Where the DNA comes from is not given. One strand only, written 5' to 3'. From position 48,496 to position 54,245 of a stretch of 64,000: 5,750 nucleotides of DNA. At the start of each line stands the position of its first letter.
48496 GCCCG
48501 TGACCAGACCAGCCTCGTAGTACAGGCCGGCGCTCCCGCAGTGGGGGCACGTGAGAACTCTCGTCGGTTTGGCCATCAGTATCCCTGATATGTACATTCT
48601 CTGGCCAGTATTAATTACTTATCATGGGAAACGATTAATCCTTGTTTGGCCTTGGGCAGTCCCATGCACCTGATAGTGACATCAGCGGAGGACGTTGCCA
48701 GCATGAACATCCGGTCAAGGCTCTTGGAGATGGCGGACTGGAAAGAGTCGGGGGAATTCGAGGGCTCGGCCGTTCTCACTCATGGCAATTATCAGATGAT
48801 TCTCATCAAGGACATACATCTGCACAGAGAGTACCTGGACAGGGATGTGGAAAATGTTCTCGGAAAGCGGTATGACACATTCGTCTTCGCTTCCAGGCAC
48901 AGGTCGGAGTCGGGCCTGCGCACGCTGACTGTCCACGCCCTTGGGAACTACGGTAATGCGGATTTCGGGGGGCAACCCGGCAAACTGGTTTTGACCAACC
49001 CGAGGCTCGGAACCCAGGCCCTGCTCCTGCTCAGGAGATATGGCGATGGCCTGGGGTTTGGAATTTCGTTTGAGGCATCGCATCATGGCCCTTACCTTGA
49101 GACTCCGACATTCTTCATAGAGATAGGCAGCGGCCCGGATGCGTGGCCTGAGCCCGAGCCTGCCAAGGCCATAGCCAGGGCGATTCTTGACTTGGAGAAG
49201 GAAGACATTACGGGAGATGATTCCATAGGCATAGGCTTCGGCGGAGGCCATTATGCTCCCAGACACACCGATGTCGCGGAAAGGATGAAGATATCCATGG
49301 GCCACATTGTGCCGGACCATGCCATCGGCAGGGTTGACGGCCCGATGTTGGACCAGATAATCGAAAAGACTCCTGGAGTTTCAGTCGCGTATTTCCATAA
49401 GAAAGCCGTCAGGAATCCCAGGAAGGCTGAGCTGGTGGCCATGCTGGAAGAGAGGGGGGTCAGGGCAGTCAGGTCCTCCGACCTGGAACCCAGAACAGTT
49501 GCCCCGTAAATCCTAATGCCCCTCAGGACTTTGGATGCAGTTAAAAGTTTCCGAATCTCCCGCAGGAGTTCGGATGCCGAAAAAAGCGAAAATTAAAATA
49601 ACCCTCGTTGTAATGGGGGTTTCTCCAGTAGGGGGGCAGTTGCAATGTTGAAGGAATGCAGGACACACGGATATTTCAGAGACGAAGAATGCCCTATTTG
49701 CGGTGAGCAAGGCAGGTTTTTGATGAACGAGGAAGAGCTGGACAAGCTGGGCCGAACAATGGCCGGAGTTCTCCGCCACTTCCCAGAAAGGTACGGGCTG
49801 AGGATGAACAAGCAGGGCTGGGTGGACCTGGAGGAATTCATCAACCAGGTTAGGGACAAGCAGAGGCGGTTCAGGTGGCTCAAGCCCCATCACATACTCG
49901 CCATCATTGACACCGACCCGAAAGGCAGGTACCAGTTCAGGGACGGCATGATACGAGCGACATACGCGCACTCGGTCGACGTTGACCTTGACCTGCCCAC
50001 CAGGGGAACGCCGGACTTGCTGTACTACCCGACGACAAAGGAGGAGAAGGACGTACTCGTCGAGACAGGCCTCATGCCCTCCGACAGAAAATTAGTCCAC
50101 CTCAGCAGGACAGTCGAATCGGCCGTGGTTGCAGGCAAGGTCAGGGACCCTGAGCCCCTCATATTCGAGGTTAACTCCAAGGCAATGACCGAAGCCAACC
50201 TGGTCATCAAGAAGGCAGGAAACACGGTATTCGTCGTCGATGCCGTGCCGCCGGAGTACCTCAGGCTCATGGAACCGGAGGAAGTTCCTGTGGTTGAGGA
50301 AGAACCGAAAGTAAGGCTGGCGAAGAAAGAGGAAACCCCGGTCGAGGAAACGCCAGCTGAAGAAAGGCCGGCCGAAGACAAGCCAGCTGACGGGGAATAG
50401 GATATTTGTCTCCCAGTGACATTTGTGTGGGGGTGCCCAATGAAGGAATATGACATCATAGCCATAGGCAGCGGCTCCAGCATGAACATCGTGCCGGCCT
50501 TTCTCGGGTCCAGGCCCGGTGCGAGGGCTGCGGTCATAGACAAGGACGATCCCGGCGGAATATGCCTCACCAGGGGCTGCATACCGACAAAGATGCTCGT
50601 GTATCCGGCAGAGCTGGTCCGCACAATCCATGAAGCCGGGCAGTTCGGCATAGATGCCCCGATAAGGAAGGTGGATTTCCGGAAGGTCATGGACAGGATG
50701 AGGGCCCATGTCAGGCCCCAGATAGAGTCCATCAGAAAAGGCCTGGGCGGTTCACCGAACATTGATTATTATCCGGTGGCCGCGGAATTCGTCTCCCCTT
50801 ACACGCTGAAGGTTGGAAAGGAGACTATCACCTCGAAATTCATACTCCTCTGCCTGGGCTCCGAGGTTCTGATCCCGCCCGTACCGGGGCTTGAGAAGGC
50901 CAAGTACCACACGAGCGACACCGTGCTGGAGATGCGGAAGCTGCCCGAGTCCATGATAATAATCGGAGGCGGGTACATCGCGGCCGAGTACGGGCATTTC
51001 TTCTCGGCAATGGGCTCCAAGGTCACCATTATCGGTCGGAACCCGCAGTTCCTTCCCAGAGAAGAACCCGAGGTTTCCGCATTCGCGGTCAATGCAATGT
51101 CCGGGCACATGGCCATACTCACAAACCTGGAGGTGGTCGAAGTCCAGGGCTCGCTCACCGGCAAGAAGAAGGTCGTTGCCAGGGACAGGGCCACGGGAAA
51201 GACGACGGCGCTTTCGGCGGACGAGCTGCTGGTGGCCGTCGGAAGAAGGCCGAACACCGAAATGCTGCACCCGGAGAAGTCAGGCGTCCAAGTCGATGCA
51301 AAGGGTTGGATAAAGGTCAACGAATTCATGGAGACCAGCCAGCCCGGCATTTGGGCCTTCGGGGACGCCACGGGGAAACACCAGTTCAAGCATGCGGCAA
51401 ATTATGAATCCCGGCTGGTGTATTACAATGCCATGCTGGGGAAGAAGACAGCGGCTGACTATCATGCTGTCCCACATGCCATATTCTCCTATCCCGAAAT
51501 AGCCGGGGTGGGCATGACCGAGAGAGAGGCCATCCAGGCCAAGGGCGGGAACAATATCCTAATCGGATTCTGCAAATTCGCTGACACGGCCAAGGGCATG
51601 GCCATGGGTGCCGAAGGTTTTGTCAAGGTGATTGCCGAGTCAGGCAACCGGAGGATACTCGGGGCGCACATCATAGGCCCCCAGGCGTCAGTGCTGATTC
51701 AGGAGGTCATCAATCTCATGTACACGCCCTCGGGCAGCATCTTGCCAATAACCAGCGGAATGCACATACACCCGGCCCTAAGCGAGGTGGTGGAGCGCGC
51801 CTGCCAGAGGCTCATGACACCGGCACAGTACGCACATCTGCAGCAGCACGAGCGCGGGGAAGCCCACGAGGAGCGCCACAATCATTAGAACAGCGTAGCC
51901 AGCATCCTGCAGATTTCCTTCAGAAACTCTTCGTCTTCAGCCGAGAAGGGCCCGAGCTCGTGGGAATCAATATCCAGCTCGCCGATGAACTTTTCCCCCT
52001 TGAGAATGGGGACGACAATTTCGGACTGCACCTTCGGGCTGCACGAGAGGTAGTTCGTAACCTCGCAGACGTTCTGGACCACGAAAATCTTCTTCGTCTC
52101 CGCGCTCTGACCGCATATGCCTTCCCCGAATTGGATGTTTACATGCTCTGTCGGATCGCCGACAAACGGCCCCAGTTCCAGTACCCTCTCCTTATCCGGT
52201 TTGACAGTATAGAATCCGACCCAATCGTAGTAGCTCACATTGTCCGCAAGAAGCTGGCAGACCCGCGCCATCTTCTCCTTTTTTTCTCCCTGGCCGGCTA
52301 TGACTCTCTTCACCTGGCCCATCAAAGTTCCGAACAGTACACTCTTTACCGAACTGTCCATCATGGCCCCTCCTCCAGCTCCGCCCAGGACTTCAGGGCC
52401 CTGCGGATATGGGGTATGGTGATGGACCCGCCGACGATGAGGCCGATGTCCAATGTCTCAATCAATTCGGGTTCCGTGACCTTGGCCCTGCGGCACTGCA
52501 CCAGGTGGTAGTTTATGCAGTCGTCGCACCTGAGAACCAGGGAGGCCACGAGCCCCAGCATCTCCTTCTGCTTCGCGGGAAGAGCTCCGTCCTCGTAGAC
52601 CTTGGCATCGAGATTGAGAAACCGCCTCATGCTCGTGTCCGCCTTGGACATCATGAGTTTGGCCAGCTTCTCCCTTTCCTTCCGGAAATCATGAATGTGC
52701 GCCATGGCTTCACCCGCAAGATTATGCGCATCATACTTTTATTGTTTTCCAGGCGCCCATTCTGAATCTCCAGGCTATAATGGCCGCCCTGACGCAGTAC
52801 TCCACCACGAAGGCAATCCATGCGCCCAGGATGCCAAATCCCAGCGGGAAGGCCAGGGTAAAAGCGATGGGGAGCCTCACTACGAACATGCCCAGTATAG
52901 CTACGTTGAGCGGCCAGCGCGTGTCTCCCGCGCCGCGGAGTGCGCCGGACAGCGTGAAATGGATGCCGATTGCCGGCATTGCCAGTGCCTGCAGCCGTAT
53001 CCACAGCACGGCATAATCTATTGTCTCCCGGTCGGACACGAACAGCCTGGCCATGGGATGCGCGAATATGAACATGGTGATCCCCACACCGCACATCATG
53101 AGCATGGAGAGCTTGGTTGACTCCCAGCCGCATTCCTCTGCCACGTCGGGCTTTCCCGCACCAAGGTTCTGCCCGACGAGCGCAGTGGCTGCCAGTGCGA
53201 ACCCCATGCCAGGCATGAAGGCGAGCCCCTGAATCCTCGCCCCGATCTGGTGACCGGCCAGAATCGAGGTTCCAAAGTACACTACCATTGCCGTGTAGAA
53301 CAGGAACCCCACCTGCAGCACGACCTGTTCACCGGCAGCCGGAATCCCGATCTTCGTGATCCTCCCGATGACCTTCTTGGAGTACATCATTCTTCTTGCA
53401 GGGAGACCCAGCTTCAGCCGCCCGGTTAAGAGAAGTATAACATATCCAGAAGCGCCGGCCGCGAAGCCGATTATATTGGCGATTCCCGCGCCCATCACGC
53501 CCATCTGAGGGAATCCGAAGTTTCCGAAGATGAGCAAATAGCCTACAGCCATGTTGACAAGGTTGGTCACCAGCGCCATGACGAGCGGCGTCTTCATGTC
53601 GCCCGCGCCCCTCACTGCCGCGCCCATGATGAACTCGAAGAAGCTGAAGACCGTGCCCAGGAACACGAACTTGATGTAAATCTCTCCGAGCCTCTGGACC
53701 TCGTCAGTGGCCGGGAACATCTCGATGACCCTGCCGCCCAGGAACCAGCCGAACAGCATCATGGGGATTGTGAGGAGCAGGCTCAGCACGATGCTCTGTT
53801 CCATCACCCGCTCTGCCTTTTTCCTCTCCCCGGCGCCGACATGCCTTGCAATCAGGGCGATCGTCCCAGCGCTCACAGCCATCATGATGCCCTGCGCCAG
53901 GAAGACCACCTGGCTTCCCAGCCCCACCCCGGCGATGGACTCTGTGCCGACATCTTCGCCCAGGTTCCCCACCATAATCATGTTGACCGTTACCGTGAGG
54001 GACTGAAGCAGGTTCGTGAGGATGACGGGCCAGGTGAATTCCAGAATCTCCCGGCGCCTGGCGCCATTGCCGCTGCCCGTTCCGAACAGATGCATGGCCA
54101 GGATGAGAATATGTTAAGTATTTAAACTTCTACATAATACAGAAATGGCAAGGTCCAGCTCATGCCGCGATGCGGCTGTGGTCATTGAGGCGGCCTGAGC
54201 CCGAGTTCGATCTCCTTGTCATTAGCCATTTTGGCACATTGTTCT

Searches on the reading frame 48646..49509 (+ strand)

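Call 34: search_protein_families(library=pfam, proteins=[window:48646-49509:+], max_evalue=0.0001)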
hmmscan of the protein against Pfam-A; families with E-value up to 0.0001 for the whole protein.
window:48646-49509:+ (287 aa): 1 family
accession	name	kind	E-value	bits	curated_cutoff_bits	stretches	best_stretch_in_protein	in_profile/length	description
PF04414.18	tRNA_deacylase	-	4e-60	203.3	33.6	1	74-273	3-203/205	D-aminoacyl-tRNA deacylase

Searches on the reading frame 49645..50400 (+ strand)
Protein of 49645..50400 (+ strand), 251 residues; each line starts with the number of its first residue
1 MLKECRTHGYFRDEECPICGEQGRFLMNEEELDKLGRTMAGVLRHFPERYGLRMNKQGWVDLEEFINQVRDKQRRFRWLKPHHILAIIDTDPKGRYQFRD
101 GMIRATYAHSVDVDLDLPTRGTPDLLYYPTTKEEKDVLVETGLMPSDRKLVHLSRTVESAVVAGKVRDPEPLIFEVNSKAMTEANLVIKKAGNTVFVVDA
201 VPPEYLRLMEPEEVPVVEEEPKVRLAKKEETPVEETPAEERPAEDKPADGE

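Call 34: search_protein_families(library=pfam, proteins=[window:49645-50400:+], max_evalue=0.0001)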
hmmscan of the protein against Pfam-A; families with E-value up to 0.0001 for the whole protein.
window:49645-50400:+ (251 aa): 1 family
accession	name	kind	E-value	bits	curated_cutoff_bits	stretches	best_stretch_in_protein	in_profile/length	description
PF01885.22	PTS_2-RNA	-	3.2e-26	92.9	26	1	33-199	4-176/177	RNA 2'-phosphotransferase, Tpt1 / KptA family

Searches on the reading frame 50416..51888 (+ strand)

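Call 34: search_protein_families(library=pfam, proteins=[window:50416-51888:+], max_evalue=0.0001)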
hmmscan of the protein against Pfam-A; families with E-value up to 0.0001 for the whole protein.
window:50416-51888:+ (490 aa): 4 families
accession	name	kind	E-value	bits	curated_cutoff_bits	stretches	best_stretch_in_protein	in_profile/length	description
PF07992.20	Pyr_redox_2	-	2.1e-44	152.5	26.1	1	13-328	2-287/291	Pyridine nucleotide-disulphide oxidoreductase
PF02852.28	Pyr_redox_dim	-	6.8e-22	78.2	25.3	1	352-462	1-109/110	Pyridine nucleotide-disulphide oxidoreductase, dimerisation domain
PF00070.33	Pyr_redox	-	1.2e-14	55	22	1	180-256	2-80/82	Pyridine nucleotide-disulphide oxidoreductase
PF13738.12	Pyr_redox_3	-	2.4e-07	30.7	30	1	129-316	114-305/305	Pyridine nucleotide-disulphide oxidoreductase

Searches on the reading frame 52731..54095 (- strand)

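Call 34: search_protein_families(library=pfam, proteins=[window:52731-54095:-], max_evalue=0.0001)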
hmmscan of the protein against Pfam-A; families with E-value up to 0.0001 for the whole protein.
window:52731-54095:- (454 aa): 2 families
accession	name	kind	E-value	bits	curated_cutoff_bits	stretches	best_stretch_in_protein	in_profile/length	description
PF01554.23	MatE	-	7.8e-65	217.9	24.9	2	252-412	1-160/161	MatE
PF03023.19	MurJ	-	4.2e-10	39.3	27.4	1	26-247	204-423/451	Lipid II flippase MurJ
